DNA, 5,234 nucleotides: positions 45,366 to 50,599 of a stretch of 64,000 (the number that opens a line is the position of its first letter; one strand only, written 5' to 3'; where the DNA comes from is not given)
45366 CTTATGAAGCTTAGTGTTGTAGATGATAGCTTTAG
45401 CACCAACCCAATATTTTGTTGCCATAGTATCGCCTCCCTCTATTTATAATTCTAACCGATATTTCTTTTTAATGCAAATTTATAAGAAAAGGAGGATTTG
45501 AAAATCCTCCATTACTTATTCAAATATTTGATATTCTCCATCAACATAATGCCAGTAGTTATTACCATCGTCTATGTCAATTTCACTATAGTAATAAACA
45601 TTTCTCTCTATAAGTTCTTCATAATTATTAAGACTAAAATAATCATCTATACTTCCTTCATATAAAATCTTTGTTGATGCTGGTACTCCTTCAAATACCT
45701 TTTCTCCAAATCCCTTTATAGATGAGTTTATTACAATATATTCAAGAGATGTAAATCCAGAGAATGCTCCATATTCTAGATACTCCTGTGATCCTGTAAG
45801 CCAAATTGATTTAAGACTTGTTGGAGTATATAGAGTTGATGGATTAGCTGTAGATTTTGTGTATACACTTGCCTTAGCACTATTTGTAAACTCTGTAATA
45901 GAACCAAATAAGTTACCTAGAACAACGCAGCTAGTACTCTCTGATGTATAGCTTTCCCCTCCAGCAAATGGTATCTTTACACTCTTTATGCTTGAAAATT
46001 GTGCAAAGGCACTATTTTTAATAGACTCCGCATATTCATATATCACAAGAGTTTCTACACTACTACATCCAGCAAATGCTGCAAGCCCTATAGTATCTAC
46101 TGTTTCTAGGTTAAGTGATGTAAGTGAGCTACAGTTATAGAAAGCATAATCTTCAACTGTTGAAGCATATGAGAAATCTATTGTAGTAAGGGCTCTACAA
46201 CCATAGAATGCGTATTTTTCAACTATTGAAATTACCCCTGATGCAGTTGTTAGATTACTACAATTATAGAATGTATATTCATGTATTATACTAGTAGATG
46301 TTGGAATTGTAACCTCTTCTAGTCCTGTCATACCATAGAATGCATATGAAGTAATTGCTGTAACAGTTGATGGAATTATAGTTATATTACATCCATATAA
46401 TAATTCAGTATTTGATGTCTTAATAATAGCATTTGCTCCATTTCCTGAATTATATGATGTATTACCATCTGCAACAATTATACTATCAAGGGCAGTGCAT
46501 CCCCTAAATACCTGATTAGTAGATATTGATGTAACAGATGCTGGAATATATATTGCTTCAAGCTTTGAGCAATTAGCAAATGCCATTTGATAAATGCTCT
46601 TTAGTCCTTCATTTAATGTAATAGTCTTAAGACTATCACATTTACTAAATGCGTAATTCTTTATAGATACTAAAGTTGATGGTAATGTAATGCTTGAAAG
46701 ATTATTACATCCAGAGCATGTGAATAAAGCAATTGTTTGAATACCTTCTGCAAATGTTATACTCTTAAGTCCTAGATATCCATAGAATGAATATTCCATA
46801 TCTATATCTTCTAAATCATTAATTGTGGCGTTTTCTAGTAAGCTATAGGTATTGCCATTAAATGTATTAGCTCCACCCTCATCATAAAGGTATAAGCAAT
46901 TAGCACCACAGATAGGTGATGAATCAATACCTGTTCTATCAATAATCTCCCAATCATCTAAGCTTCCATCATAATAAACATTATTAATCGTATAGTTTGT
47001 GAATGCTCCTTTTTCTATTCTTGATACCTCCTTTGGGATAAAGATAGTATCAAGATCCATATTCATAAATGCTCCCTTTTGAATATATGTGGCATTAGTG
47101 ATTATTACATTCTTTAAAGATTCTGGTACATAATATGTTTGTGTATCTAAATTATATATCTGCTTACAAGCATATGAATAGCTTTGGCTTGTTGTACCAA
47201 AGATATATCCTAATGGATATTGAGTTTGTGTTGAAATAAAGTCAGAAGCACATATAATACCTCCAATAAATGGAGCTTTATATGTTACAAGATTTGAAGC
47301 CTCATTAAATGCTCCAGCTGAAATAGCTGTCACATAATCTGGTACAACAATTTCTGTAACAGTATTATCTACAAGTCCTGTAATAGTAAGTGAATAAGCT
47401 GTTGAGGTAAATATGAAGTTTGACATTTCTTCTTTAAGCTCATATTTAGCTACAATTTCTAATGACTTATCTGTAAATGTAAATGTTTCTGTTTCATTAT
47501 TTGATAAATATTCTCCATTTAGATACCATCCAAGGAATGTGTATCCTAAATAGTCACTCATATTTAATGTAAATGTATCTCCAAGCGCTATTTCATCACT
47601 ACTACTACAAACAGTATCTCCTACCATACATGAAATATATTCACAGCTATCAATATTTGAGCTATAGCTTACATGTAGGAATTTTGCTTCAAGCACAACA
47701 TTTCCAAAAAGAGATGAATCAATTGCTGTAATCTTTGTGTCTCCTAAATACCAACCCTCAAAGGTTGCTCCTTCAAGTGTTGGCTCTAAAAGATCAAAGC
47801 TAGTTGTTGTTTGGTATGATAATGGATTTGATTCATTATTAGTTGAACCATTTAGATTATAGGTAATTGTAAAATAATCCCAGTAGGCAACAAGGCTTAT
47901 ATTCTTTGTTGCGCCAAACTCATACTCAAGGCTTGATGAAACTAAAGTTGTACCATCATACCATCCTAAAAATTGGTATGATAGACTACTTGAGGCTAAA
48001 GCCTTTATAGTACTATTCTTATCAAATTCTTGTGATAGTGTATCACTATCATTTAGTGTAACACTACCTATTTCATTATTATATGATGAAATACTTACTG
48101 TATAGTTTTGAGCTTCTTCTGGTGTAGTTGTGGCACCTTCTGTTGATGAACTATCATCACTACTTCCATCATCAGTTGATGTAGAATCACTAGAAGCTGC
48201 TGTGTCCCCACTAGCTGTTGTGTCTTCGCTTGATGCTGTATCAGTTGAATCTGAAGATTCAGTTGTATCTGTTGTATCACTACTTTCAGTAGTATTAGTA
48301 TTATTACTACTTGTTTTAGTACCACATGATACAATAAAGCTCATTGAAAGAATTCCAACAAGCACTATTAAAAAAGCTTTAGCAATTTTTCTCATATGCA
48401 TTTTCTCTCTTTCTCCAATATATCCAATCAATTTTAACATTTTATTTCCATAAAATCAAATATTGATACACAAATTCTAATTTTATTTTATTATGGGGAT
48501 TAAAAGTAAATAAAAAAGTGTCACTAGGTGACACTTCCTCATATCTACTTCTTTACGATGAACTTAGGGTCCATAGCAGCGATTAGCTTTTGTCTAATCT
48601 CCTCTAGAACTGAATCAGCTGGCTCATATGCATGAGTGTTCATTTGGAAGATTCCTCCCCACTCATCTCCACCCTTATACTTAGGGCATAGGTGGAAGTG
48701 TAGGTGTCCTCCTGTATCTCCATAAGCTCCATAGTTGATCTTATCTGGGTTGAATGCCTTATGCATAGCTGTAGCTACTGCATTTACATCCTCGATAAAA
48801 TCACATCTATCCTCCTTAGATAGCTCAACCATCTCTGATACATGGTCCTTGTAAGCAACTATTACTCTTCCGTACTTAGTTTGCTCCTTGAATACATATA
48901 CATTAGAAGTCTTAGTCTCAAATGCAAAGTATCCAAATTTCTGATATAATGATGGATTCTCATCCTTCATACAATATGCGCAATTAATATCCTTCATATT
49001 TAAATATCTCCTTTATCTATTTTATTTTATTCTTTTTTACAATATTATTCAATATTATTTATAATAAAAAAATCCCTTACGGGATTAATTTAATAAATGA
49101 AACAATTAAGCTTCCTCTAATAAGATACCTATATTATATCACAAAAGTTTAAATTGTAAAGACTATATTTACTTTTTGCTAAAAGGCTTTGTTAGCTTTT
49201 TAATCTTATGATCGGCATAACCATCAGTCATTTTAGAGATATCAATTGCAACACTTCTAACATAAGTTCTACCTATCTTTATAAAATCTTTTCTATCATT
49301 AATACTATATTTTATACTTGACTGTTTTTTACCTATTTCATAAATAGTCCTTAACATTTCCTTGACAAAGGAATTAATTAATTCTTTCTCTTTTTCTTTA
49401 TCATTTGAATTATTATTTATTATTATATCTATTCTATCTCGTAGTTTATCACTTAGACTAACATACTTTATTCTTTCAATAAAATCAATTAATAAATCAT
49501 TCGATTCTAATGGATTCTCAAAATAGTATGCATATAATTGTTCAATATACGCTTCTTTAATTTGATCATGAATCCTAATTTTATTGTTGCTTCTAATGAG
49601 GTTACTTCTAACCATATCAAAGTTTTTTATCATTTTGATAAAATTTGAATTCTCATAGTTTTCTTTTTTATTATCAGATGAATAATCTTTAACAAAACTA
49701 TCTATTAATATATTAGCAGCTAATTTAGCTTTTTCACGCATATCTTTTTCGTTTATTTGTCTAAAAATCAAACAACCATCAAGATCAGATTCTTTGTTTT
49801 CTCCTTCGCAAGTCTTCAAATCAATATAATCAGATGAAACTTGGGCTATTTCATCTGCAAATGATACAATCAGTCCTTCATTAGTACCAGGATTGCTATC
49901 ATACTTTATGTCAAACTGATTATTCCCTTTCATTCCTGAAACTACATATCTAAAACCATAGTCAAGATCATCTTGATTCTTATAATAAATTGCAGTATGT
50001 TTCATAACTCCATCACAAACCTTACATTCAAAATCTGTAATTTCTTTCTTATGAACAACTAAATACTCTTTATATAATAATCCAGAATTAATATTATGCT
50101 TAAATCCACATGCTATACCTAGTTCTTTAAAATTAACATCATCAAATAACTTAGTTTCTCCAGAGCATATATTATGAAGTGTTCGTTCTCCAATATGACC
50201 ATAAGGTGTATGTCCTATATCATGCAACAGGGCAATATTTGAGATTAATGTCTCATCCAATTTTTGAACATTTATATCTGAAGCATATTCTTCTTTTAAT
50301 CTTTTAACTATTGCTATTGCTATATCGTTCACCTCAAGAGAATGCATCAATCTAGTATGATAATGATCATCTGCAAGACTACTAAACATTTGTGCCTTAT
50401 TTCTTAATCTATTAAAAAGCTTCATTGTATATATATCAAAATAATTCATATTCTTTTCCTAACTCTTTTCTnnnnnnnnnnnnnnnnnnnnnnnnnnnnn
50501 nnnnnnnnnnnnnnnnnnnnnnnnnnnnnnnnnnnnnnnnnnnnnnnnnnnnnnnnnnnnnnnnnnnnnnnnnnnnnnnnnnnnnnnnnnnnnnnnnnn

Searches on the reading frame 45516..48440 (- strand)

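Call 101: search_protein_families(library=pfam, proteins=[window:45516-48440:-], max_evalue=0.001)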
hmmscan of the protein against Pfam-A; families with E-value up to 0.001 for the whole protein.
window:45516-48440:- (974 aa): 3 families
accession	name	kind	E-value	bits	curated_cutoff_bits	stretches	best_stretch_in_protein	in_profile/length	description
PF13306.12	LRR_5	-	2.1e-65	218.8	27.7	5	549-662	5-114/127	BspA type Leucine rich repeat region (6 copies)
PF13855.12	LRR_8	-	2.3e-12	46.9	27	0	740-779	16-57/61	Leucine rich repeat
PF09479.16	Flg_new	-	6.2e-12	45.9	27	1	190-253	1-65/65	Listeria-Bacteroides repeat domain (List_Bact_rpt)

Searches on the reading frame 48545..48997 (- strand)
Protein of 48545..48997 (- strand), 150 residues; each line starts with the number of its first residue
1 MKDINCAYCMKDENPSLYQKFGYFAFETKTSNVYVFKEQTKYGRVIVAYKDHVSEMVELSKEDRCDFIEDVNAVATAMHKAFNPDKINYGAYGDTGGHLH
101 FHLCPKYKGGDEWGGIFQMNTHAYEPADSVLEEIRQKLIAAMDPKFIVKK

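Call 101: search_protein_families(library=pfam, proteins=[window:48545-48997:-], max_evalue=0.001)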
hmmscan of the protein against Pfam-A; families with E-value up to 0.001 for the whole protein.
window:48545-48997:- (150 aa): 1 family
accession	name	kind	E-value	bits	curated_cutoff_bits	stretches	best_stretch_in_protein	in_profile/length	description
PF01230.28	HIT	-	1.1e-06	29.7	21.5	1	44-108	28-97/98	HIT domain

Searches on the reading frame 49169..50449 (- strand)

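Call 101: search_protein_families(library=pfam, proteins=[window:49169-50449:-], max_evalue=0.001)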
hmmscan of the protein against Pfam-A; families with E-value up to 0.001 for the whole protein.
window:49169-50449:- (426 aa): 1 family
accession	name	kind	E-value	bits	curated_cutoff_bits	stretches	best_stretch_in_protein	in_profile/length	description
PF01966.28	HD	-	1.8e-07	31.9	22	1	34-97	2-49/116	HD domain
